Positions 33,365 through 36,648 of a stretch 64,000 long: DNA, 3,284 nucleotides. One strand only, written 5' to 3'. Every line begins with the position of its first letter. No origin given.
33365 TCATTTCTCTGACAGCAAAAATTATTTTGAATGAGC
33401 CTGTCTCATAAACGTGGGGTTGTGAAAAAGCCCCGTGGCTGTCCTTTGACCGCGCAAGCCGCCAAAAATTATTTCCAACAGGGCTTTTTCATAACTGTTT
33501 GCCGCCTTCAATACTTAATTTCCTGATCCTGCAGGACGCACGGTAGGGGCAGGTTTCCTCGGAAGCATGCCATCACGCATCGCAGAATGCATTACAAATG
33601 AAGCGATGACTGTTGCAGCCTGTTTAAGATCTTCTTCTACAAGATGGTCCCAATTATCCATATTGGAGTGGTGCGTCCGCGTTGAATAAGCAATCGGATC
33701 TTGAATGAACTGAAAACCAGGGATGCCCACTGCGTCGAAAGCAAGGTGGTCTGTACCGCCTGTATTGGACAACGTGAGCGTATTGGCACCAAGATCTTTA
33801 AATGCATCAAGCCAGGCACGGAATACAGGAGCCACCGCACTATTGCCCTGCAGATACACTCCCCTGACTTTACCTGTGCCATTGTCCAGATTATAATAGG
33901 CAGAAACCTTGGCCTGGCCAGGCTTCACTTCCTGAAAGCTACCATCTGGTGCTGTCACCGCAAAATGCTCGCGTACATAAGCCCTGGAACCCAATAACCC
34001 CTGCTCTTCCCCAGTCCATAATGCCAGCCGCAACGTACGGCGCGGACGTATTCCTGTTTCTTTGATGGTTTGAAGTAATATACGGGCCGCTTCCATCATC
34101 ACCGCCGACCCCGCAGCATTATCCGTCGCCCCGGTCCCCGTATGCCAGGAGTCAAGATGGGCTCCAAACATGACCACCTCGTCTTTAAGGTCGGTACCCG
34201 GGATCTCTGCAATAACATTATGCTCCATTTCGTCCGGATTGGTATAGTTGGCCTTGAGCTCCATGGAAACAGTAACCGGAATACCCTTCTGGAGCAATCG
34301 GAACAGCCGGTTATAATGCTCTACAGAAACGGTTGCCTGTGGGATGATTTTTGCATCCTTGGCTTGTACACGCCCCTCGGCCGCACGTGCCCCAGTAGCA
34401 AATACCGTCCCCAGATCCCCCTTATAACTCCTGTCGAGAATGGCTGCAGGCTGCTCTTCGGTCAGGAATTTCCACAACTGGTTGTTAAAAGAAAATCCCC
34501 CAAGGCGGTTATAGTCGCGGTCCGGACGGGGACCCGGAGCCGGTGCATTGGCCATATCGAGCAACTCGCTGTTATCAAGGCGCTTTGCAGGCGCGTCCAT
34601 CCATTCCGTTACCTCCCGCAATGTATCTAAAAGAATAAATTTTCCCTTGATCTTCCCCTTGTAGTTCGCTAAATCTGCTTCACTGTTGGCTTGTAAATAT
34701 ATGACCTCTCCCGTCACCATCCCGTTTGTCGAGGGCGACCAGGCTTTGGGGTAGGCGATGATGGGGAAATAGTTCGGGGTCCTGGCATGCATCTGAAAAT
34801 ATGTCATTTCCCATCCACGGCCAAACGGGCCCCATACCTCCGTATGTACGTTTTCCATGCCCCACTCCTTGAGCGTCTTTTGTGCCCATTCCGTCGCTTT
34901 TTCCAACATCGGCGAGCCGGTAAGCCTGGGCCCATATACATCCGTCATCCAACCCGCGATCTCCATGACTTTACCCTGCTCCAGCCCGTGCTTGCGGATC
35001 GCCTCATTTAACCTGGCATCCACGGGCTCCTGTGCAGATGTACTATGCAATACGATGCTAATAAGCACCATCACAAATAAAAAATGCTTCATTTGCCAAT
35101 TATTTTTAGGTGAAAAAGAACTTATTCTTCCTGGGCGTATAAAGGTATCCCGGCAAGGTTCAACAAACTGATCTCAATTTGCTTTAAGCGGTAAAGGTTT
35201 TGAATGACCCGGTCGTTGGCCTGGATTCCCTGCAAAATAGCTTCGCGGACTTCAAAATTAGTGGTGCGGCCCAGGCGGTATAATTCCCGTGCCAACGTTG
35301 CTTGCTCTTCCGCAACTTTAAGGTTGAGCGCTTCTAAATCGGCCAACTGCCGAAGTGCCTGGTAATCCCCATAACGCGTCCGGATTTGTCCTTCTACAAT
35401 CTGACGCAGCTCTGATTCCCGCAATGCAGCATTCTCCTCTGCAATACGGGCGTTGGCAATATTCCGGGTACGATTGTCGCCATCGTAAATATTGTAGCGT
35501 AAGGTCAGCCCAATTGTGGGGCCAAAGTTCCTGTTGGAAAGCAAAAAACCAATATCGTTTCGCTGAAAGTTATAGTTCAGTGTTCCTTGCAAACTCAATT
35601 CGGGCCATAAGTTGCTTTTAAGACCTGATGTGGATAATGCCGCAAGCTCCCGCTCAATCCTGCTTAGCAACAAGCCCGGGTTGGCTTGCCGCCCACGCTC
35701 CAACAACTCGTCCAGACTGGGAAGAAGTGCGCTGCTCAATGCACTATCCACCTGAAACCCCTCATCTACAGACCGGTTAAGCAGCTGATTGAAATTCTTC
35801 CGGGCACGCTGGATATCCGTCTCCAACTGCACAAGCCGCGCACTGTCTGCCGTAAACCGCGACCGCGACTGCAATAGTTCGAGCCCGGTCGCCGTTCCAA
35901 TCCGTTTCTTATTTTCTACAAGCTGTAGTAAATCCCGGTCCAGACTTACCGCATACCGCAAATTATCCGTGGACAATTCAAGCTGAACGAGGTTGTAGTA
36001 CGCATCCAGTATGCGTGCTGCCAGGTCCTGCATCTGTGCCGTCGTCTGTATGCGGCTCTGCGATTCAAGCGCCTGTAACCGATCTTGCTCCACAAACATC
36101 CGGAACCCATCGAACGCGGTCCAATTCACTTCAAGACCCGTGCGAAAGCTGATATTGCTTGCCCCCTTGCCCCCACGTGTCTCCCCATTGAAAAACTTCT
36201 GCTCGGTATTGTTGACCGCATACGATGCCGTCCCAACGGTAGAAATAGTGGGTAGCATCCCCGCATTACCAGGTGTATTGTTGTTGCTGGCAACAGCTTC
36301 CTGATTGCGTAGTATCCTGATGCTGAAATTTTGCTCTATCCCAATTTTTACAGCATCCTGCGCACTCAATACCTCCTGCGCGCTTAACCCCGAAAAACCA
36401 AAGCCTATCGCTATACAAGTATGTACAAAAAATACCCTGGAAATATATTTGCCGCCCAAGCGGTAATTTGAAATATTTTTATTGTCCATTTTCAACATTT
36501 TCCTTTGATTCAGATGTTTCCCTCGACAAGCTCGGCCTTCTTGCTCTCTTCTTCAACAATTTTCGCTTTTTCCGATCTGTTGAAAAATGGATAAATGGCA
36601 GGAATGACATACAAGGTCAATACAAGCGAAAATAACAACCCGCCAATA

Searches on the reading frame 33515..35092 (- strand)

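Call 54: search_protein_families(library=pfam, proteins=[window:33515-35092:-], max_evalue=0.00001)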
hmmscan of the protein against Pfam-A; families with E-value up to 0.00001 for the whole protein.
window:33515-35092:- (525 aa): 2 families
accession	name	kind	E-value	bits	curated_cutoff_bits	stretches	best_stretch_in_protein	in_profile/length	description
PF04389.22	Peptidase_M28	-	1.6e-36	126.3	21.3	1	292-500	1-193/193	Peptidase family M28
PF01546.33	Peptidase_M20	-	2.4e-08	34.6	24.6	1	319-501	30-205/206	Peptidase family M20/M25/M40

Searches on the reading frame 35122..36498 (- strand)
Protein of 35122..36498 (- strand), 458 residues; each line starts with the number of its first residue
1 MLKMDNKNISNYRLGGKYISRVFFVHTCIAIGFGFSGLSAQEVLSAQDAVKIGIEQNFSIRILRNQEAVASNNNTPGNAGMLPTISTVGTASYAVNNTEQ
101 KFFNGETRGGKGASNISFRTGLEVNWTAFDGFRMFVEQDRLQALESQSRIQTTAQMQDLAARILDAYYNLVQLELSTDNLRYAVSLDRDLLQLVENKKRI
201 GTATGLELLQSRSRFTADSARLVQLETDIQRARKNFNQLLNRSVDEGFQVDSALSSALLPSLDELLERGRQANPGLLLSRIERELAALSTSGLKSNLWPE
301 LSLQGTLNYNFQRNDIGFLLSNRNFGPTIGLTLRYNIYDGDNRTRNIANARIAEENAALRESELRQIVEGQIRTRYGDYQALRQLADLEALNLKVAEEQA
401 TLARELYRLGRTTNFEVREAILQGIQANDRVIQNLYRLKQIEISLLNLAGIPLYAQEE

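Call 54: search_protein_families(library=pfam, proteins=[window:35122-36498:-], max_evalue=0.00001)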
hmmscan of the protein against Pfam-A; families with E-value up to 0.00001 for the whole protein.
window:35122-36498:- (458 aa): 1 family
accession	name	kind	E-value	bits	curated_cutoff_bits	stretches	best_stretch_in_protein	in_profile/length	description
PF02321.23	OEP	-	2.4e-39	135.5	22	2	262-449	1-186/187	Outer membrane efflux protein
